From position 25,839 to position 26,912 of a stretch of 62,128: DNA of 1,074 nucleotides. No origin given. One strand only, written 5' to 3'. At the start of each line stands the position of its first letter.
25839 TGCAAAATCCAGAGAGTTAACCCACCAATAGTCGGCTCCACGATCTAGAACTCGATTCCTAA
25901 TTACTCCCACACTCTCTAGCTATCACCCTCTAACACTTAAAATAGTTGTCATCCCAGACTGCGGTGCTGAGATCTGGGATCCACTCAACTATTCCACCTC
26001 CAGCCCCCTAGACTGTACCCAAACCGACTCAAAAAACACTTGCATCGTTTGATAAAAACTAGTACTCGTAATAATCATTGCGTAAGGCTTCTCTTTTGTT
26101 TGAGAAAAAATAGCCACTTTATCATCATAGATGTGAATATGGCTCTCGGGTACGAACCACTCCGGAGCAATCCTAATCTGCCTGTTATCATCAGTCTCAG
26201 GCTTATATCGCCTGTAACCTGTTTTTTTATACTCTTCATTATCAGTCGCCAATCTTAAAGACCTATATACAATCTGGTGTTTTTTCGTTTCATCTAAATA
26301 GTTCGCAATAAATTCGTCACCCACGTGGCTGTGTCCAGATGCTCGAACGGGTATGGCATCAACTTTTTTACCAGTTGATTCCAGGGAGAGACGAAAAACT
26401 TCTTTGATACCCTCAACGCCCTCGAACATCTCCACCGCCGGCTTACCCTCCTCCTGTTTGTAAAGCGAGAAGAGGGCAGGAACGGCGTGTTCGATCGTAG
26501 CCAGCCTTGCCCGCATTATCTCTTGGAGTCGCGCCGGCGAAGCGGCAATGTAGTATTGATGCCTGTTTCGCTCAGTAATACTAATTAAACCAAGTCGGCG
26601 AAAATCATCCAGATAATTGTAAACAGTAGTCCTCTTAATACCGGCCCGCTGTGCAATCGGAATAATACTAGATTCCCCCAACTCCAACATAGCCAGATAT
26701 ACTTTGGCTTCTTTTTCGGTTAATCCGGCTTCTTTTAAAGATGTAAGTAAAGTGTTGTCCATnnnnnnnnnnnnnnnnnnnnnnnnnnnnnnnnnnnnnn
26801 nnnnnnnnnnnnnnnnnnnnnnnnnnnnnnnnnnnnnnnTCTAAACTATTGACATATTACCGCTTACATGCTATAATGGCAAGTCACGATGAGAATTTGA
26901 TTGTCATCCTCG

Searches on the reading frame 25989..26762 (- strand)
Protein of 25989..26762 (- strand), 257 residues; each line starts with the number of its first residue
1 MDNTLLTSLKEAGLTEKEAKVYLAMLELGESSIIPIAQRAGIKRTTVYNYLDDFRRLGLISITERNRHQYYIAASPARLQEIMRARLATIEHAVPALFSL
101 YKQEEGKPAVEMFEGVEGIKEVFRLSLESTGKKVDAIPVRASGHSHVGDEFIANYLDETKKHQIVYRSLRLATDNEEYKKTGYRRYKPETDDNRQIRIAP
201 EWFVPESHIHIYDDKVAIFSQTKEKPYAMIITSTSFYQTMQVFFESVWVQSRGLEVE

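Call 10: search_protein_families(library=pfam, proteins=[window:25989-26762:-], max_evalue=0.01)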
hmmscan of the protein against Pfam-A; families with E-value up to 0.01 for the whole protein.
window:25989-26762:- (257 aa): 7 families
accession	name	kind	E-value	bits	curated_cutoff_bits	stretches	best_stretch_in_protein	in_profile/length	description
PF01978.25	TrmB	-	9e-14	51.5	25.6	1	9-72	1-64/68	Sugar-specific transcriptional regulator TrmB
PF13551.12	HTH_29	-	5.4e-06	26.8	28.1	1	23-72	5-54/64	Winged helix-turn helix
PF13545.12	HTH_Crp_2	-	0.00038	20.8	27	1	36-81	28-69/70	Crp-like helix-turn-helix domain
PF21100.3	MCM_C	-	0.00068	19.9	27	0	33-70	24-61/64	MCM protein C-terminal winged helix-turn-helix domain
PF24033.1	DUF7342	-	0.0012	19.3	31.6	1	35-84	22-72/150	Family of unknown function (DUF7342)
PF13518.12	HTH_28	-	0.0012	19.3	25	1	24-60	8-42/52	Helix-turn-helix domain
PF09339.16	HTH_IclR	-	0.0045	17.2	22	0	36-60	24-48/52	IclR helix-turn-helix domain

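Call 30: find_homologous_proteins(query=A2, max_evalue=1e-20)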
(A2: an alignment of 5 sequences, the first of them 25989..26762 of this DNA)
Query A2 (5 sequences) (257 aa, profile of the alignment): 140 proteins with E <= 1e-20 among 4226 candidates; the best 120 are listed.
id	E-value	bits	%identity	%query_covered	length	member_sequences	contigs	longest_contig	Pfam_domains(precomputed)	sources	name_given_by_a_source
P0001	2.5e-100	353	100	100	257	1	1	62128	PF01978.26,PF13551.13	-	-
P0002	3.6e-89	317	25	95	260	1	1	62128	PF01978.26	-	-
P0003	5.6e-85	303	79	99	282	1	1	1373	PF01978.26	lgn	-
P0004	3.0e-83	297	78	98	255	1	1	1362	PF01978.26,PF13551.13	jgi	jgi:sugar-specific transcriptional regulator TrmB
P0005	1.1e-82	295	75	100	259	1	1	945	PF01978.26,PF13551.13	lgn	-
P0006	1.2e-80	289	73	99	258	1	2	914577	PF01978.26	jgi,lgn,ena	-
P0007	7.5e-79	283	73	99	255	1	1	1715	PF01978.26,PF13551.13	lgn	-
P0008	8.0e-79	283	71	99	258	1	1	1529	PF01978.26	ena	-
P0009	2.9e-78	281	72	98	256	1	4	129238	PF01978.26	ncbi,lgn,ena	-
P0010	8.9e-77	276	68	99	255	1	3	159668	PF01978.26,PF13551.13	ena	-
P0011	1.5e-76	275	62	99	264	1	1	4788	PF01978.26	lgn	-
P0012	2.0e-76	275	69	98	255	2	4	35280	PF01978.26,PF13551.13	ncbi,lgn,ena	-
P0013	5.7e-76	273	61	99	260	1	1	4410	PF01978.26,PF13551.13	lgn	-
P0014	8.0e-76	273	69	98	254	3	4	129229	PF01978.26,PF13551.13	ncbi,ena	-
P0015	6.3e-73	263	58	98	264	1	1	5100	PF01978.26,PF13551.13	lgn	-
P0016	1.7e-72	262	57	98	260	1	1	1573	PF01978.26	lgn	-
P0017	7.9e-72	260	56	98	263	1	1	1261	PF01978.26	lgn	-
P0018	1.3e-71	259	57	98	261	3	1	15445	PF01978.26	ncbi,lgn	ncbi:MAG TPA: helix-turn-helix domain-containing protein [Patescibacteria group bacterium]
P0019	2.9e-71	258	59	98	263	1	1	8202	PF01978.26,PF13518.13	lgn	-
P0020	2.0e-69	252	53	97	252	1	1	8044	PF01978.26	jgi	jgi:sugar-specific transcriptional regulator TrmB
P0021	6.3e-69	250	29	46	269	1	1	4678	PF01978.26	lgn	-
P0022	8.4e-68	247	57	98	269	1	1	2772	PF01978.26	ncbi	-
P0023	4.1e-62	228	32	99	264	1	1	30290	PF01978.26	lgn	-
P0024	6.9e-61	224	33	93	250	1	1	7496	PF01978.26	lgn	-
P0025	4.1e-60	221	32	96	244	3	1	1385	PF01978.26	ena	-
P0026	5.8e-60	221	33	95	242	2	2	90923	PF13730.13,PF01978.26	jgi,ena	jgi:sugar-specific transcriptional regulator TrmB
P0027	8.1e-60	221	32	95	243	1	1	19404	PF01978.26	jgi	jgi:sugar-specific transcriptional regulator TrmB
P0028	4.6e-59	218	36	95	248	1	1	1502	PF01978.26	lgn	-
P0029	4.8e-59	218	31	95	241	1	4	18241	PF01978.26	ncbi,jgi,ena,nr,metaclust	ncbi:MAG: hypothetical protein CO141_01385 [Candidatus Moranbacteria bacterium CG_4_9_14_3_um_filter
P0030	6.8e-59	217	32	95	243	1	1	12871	PF01978.26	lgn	-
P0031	8.5e-59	217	35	95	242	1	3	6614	PF01978.26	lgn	-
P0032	1.1e-58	217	33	97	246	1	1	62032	PF01978.26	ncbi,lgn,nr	ncbi:MAG: helix-turn-helix domain-containing protein [bacterium]|nr:helix-turn-helix domain-containi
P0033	2.9e-58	215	33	40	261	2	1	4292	PF01978.26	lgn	-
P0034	3.0e-58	215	31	93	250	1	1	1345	PF01978.26,PF03965.23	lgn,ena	-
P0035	3.1e-58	215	32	94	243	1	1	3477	PF01978.26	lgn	-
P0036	3.7e-58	215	31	96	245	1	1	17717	PF01978.26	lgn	-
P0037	4.0e-58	215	35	94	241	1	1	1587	PF01978.26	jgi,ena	-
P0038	4.0e-58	215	32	95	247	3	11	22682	PF01978.26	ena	-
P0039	4.8e-58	215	31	95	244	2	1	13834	PF01978.26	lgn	-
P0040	5.2e-58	215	32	95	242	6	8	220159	PF01978.26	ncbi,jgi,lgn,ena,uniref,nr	ncbi:hypothetical protein A2333_01750 [Candidatus Wolfebacteria bacterium RIFOXYB2_FULL_49_7]|uniref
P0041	1.9e-57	213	33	96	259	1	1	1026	PF01978.26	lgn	-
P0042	2.9e-57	212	33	95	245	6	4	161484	PF01978.26,PF03965.23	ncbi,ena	-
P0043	3.8e-57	212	29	95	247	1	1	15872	PF01978.26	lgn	-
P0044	3.8e-57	212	33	95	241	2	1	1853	PF01978.26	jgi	-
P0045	4.8e-57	211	31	95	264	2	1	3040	PF01978.26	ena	-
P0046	4.9e-57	211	34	95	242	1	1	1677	PF01978.26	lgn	-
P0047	9.3e-57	210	34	96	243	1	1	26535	PF01978.26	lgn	-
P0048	1.9e-56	209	31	96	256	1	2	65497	PF01978.26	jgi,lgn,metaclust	metaclust:\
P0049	2.2e-56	209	31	94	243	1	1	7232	PF01978.26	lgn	-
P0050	2.4e-56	209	33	97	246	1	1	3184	PF01978.26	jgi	jgi:sugar-specific transcriptional regulator TrmB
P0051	8.2e-56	207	32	95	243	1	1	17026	PF01978.26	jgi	-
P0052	8.3e-56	207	31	94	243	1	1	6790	PF01978.26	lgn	-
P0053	1.3e-55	207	31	95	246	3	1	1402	PF01978.26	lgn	-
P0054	2.0e-55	206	33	95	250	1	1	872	PF01978.26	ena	-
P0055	5.3e-55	205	26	95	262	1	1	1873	PF01978.26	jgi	jgi:predicted transcriptional regulator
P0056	5.5e-55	205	30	47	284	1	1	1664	PF01978.26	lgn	-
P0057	5.6e-55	205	33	95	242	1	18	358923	PF01978.26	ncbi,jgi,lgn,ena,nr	ncbi:hypothetical protein HOD96_00110 [Candidatus Falkowbacteria bacterium]|jgi:HTH-type transcripti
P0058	6.6e-55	204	33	95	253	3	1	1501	PF01978.26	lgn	-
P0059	1.5e-54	203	29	96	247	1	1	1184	PF01978.26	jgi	jgi:sugar-specific transcriptional regulator TrmB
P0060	2.2e-54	203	30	97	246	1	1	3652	PF01978.26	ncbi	-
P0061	2.8e-54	202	27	96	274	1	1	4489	PF01978.26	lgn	-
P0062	7.5e-54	201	33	95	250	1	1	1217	PF01978.26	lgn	-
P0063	1.0e-53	200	33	95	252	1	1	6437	PF01978.26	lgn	-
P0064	1.2e-53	200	33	95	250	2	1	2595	PF01978.26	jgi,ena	-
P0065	1.2e-53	200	31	46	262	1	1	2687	PF12840.14,PF01978.26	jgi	jgi:sugar-specific transcriptional regulator TrmB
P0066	1.2e-53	200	31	95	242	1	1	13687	PF01978.26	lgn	-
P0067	1.5e-53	200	30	45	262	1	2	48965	PF01978.26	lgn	-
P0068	2.1e-53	199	31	98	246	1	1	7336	PF01978.26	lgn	-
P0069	4.2e-53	199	35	95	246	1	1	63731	PF01978.26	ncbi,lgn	-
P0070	4.4e-53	198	32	91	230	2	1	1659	PF01978.26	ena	-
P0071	7.0e-53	198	49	45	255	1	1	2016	PF01978.26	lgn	-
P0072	7.4e-53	198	33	95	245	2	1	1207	PF01978.26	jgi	-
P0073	9.7e-53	197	25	96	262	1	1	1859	PF12840.14,PF01978.26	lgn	-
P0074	2.1e-52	196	29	95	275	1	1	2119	PF01978.26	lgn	-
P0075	2.2e-52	196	34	44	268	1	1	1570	PF01978.26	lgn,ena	-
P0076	3.3e-52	196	32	47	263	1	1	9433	PF12840.14,PF01978.26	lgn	-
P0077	4.5e-52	195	29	95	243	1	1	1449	PF01978.26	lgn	-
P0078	5.3e-52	195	33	95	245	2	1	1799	PF01978.26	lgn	-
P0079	6.7e-52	195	32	95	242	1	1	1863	PF01978.26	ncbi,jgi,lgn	jgi:sugar-specific transcriptional regulator TrmB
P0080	1.6e-51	193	32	96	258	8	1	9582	PF01978.26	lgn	-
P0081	1.7e-51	193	30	47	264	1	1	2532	PF01978.26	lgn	-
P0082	1.8e-51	193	31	46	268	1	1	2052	PF01978.26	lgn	-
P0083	3.6e-51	192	29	47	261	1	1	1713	PF01978.26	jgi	jgi:predicted transcriptional regulator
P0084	4.7e-51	192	32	58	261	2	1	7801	PF01978.26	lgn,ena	-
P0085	7.8e-51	191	29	95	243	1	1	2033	PF01978.26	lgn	-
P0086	8.7e-51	191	28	97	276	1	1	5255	PF01978.26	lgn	-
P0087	9.6e-51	191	28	95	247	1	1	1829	PF01978.26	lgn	-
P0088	3.8e-50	189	25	96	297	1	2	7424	PF01978.26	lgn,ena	-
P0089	3.8e-50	189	24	95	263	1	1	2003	PF01978.26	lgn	-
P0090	6.0e-50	188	27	96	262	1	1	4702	PF01978.26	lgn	-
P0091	6.4e-50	188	23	95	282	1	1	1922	PF01978.26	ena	-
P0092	7.4e-50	188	35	45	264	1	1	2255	PF12840.14,PF01978.26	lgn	-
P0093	8.4e-50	188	31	92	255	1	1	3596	PF01978.26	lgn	-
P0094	1.9e-49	186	34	44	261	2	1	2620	PF01978.26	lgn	-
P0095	3.1e-49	186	29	44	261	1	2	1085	PF01978.26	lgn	-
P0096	3.4e-49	186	31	43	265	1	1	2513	PF01978.26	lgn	-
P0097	8.7e-49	184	23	93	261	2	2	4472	PF12840.14,PF01978.26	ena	-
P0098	1.3e-48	184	31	95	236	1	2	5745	PF01978.26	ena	-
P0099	1.7e-48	183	37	62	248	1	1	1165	PF01978.26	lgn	-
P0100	2.0e-48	183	31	98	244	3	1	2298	PF01978.26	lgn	-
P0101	2.2e-48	183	30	46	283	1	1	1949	PF01978.26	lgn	-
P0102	7.9e-48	181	31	93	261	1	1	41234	PF01978.26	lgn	-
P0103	8.5e-48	181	31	94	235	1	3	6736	PF01978.26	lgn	-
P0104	1.1e-47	181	24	93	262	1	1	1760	PF01978.26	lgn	-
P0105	5.9e-47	178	31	95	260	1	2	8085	PF01978.26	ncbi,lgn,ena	ncbi:MAG: helix-turn-helix domain-containing protein [Patescibacteria group bacterium]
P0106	6.7e-47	178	29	95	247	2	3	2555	PF01978.26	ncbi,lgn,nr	ncbi:MAG: HTH-type transcriptional regulator, sugar sensing transcriptional regulator [Patescibacter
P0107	8.0e-47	178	28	98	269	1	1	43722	PF01978.26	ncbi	-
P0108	8.0e-47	178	25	42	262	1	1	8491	PF01978.26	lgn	-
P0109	8.4e-47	178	30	45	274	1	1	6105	PF01978.26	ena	-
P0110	1.8e-46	177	26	96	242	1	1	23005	PF01978.26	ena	-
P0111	2.5e-46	176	24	94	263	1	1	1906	PF01978.26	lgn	-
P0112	2.9e-46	176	30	92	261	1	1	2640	PF01978.26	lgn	-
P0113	4.5e-46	175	29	95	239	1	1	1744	PF01978.26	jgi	jgi:HTH-type transcriptional regulator, sugar sensing transcriptional regulator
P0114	4.9e-46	175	30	98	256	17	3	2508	PF01978.26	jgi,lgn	jgi:sugar-specific transcriptional regulator TrmB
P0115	5.3e-46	175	24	94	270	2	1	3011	PF01978.26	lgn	-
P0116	5.7e-46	175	29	45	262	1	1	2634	PF01978.26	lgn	-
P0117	8.3e-46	175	32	94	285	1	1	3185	PF01978.26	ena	-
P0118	1.4e-45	174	29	95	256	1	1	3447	PF01978.26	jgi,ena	-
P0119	2.1e-45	173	28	91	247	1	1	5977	PF01978.26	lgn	-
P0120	6.2e-45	172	28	81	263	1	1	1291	PF01978.26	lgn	-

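Call 31: find_encoding_contigs(protein=P0006, flank=10000, max_places=3)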
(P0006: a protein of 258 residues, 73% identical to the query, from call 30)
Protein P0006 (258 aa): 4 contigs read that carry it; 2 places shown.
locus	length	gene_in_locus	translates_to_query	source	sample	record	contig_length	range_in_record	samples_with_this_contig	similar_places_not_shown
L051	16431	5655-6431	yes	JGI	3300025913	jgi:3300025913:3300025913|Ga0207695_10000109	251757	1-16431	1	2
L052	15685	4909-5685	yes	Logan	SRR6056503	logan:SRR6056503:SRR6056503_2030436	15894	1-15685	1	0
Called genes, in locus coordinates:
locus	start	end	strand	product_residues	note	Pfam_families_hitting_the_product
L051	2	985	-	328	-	?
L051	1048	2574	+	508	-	PF06068:TIP49 (faint), PF13177:DNA_pol3_delta2, PF00004:AAA, PF13401:AAA_22 (weak)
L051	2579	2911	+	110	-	-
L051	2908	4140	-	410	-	PF21168:FkbO_Hyg5-like_N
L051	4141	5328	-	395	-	-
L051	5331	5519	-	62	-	-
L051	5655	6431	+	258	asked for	PF01978:TrmB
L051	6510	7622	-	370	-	-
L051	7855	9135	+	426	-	PF08323:Glyco_transf_5, PF13439:Glyco_transf_4, PF13579:Glyco_trans_4_4, PF20706:GT4-conflict, PF00534:Glycos_transf_1, PF13692:Glyco_trans_1_4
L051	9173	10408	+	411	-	PF03065:Glyco_hydro_57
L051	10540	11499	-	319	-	PF02861:Clp_N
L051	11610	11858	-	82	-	-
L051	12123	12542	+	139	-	PF19027:DUF5752 (faint)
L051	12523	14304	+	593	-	PF05693:Glycogen_syn, PF20706:GT4-conflict (faint), PF00534:Glycos_transf_1, PF13692:Glyco_trans_1_4 (weak)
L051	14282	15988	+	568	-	PF06202:GDE_C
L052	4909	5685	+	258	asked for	PF01978:TrmB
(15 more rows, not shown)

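Call 32: find_encoding_contigs(protein=P0009, flank=10000, max_places=3)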
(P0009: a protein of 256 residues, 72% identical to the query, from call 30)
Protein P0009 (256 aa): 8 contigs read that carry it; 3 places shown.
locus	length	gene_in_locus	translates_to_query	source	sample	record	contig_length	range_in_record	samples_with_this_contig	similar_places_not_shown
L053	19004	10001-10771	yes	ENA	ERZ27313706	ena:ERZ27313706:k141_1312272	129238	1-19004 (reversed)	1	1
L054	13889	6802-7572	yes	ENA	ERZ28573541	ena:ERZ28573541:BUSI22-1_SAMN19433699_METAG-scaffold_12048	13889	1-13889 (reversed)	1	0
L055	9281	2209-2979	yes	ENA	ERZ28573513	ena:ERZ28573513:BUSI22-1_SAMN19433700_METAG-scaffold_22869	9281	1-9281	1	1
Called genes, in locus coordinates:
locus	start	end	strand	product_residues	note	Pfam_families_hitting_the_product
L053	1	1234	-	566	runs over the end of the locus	PF02683:DsbD_TM, PF13386:DsbD_2 (weak), PF00578:AhpC-TSA, PF08534:Redoxin, PF13905:Thioredoxin_8, PF17991:Thioredoxin_10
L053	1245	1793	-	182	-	PF00085:Thioredoxin, PF13899:Thioredoxin_7, PF13098:Thioredoxin_2 (weak)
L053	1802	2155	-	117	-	-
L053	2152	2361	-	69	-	PF12844:HTH_19, PF13443:HTH_26 (weak), PF01381:HTH_3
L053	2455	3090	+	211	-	-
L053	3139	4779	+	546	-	PF01656:CbiA (faint), PF06418:CTP_synth_N, PF00117:GATase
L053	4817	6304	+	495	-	-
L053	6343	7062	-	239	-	PF01510:Amidase_2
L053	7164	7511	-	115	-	PF14079:DUF4260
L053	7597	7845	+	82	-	PF08570:DUF1761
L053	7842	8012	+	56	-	PF08570:DUF1761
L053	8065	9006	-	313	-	PF21168:FkbO_Hyg5-like_N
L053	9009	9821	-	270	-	PF01209:Ubie_methyltran (faint), PF13489:Methyltransf_23, PF06325:PrmA, PF05175:MTS (weak), PF13847:Methyltransf_31, PF08241:Methyltransf_11, PF08242:Methyltransf_12, PF13649:Methyltransf_25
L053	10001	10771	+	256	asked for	PF01978:TrmB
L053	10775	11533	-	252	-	PF01978:TrmB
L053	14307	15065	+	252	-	PF01978:TrmB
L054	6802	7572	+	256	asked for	PF01978:TrmB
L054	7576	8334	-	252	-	PF01978:TrmB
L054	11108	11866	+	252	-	PF01978:TrmB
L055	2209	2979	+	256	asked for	PF01978:TrmB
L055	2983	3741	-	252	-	PF01978:TrmB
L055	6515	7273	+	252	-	PF01978:TrmB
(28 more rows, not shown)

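Call 33: find_encoding_contigs(protein=P0010, flank=10000, max_places=3)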
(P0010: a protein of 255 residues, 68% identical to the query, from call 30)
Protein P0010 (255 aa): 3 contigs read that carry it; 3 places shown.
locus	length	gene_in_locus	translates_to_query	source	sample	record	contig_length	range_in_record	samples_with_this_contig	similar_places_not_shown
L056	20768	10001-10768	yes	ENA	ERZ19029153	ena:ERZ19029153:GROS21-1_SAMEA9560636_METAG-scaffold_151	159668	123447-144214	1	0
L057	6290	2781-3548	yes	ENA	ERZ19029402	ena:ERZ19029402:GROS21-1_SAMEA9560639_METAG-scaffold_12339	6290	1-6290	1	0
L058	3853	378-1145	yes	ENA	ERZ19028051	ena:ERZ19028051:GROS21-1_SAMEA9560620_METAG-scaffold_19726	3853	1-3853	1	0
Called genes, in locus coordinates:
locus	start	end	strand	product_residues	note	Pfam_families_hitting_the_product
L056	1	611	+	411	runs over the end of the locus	PF01139:RtcB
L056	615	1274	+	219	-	PF09365:DUF2461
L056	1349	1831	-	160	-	-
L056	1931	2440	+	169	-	-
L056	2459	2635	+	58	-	-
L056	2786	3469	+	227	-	-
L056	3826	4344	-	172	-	PF13384:HTH_23 (faint), PF13560:HTH_31 (faint), PF07022:Phage_CI_repr (faint), PF10668:Phage_terminase (faint), PF12844:HTH_19 (faint), PF13518:HTH_28 (faint), PF20432:Xre-like-HTH (faint), PF01381:HTH_3 (weak), +1 more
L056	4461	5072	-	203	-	-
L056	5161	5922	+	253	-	PF01978:TrmB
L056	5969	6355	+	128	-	PF08818:DUF1801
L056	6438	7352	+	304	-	PF11999:Ice_binding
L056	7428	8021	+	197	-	PF04203:Sortase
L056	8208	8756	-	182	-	PF04229:GrpB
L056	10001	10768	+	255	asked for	PF01978:TrmB, PF13551:HTH_29 (weak)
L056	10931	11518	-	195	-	-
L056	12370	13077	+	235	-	PF01978:TrmB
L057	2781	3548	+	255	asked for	PF01978:TrmB, PF13551:HTH_29 (weak)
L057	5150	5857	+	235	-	PF01978:TrmB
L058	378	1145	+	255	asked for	PF01978:TrmB, PF13551:HTH_29 (weak)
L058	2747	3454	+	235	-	PF01978:TrmB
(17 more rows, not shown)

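Call 37: find_encoding_contigs(protein=P0003, flank=10000, max_places=3)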
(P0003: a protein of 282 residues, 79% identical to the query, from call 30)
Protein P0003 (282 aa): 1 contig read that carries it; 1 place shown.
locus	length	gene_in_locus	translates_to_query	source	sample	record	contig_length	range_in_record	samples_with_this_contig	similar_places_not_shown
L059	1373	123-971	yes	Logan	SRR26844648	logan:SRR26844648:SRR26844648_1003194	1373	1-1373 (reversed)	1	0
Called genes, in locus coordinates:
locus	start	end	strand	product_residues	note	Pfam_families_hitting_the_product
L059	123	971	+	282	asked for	PF01978:TrmB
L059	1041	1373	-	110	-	?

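Call 38: find_encoding_contigs(protein=P0004, flank=10000, max_places=3)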
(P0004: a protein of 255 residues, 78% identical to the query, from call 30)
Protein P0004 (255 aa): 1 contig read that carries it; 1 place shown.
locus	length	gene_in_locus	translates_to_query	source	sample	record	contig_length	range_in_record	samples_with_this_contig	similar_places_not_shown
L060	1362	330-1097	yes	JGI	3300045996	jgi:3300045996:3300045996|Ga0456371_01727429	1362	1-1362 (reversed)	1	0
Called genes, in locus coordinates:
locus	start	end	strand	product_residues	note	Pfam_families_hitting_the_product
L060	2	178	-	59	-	?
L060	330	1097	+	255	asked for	PF01978:TrmB, PF13551:HTH_29 (faint)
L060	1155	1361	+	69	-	?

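Call 39: find_encoding_contigs(protein=P0021, flank=10000, max_places=3)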
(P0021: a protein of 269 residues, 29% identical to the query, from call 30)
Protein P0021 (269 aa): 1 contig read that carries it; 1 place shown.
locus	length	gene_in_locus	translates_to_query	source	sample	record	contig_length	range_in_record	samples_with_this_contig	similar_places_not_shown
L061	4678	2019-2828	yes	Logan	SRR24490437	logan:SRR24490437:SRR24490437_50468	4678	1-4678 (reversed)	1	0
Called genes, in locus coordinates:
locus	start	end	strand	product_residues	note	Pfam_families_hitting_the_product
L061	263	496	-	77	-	-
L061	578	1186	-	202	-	-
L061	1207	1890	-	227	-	PF05175:MTS, PF13649:Methyltransf_25, PF13847:Methyltransf_31 (weak), PF08241:Methyltransf_11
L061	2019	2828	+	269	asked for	PF01978:TrmB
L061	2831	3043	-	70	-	PF11387:DUF2795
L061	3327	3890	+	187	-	PF00625:Guanylate_kin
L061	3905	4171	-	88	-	PF04226:Transgly_assoc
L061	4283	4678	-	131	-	?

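Call 40: find_encoding_contigs(protein=P0033, flank=10000, max_places=3)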
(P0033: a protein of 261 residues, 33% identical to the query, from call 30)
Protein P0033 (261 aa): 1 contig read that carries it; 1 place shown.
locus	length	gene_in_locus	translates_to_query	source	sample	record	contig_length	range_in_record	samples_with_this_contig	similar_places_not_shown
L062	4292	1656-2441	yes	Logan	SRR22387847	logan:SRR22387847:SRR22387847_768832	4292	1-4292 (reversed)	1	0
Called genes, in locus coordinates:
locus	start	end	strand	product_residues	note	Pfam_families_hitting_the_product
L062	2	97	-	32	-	?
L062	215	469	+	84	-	-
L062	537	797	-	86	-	PF05016:ParE_toxin, PF15781:ParE-like_toxin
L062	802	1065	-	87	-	PF02604:PhdYeFM_antitox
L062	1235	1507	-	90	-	-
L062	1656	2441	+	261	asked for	PF01978:TrmB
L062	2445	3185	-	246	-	PF01978:TrmB (weak)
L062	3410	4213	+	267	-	-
